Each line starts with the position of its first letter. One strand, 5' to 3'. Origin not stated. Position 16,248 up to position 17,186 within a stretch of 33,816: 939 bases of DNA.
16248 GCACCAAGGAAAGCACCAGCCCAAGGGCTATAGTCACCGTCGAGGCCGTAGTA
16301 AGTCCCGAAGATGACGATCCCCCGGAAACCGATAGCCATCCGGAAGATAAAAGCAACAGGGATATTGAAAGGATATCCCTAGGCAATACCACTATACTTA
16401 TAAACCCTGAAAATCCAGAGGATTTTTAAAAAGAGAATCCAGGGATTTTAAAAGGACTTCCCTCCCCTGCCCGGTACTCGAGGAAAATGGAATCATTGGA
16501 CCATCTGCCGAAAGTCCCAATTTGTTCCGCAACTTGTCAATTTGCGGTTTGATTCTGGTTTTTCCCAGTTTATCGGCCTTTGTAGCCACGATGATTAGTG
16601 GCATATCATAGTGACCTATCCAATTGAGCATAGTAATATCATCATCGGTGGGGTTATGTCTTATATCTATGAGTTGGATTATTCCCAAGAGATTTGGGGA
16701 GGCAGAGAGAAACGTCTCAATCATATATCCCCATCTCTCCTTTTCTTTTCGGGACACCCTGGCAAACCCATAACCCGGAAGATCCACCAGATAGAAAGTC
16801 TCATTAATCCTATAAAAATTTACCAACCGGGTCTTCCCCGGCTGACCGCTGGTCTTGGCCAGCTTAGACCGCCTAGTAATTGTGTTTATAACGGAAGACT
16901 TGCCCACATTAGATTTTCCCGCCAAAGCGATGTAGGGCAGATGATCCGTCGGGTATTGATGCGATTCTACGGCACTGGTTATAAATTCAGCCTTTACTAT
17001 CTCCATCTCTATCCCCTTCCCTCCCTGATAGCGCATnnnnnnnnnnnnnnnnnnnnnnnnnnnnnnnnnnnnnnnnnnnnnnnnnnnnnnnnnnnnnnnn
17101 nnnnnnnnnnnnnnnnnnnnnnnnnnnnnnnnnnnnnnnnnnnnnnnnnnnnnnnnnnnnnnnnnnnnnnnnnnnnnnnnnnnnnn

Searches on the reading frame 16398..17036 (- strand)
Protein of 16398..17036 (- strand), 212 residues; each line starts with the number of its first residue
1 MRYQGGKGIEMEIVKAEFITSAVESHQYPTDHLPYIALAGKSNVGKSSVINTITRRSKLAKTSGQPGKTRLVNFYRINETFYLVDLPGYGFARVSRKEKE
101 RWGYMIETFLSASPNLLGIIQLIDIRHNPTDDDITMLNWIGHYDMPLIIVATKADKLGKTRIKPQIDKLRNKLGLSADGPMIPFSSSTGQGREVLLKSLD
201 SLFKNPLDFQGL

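Call 10: search_protein_families(library=pfam, proteins=[window:16398-17036:-])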
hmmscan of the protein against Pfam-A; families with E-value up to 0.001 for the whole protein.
window:16398-17036:- (212 aa): 4 families
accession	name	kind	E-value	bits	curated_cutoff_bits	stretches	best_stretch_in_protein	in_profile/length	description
PF01926.29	MMR_HSR1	-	8.7e-20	71.4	21.9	1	36-153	2-113/113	50S ribosome-binding GTPase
PF02421.24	FeoB_N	-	9.8e-12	45.1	27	1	36-197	3-154/156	Ferrous iron transport protein B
PF03193.22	RsgA_GTPase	-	1.1e-06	29.1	30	1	35-88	108-167/174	RsgA GTPase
PF00009.33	GTP_EFTU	-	4.7e-06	26.7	26.5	1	118-204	95-187/188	Elongation factor Tu GTP binding domain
